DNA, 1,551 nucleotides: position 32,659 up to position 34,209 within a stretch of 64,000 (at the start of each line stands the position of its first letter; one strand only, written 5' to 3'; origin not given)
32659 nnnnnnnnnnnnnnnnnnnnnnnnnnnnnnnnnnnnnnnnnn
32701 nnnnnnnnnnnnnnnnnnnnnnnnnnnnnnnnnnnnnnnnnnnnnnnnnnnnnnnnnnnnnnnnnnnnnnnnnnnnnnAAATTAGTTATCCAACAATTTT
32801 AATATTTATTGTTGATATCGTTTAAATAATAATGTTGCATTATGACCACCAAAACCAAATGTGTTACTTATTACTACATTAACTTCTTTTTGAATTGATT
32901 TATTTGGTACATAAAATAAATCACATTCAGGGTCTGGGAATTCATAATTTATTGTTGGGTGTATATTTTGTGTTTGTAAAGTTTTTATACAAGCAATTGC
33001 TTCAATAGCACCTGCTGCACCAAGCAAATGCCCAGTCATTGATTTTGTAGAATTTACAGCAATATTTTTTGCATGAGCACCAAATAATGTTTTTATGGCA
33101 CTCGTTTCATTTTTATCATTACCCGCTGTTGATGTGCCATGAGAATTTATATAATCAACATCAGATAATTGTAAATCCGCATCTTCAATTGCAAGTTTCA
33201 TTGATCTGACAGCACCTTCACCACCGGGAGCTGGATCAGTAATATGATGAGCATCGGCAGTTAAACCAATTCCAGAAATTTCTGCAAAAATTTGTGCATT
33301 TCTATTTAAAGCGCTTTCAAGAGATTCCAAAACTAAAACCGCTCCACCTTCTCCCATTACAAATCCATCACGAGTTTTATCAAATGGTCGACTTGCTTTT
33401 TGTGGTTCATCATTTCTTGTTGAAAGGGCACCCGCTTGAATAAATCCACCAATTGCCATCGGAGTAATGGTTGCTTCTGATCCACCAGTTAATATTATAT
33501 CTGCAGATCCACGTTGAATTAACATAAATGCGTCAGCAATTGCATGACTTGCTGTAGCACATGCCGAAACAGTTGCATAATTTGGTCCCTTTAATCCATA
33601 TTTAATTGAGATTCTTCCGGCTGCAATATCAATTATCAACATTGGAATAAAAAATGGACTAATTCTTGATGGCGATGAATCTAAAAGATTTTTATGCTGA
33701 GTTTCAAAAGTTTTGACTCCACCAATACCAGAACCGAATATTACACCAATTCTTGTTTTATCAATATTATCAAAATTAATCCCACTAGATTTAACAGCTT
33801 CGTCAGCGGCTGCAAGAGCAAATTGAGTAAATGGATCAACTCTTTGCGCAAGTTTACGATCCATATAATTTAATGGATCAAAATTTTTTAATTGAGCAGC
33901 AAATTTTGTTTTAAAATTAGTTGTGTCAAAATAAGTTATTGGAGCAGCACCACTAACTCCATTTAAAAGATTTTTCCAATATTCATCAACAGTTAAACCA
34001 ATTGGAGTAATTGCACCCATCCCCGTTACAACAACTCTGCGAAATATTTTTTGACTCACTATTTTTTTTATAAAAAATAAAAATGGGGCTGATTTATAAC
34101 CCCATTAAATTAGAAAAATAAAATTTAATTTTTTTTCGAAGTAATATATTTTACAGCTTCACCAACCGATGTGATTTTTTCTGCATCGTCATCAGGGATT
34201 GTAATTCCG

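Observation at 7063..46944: Two independent foreign segments share one architecture: cargo co-oriented inside a host ORF, junction at a single shared codon, no mobility genes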

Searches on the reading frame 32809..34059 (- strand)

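Call 46: search_protein_families(library=pfam, proteins=[window:32809-34059:-], max_evalue=0.00001)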
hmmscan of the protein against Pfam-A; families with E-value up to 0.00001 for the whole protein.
window:32809-34059:- (417 aa): 2 families
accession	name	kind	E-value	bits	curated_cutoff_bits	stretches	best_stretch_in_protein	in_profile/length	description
PF00109.32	ketoacyl-synt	-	1.9e-60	205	20.8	1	7-250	2-252/252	Beta-ketoacyl synthase, N-terminal domain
PF02801.28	Ketoacyl-synt_C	-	2.6e-36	124.7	20.8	1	259-373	2-119/119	Beta-ketoacyl synthase, C-terminal domain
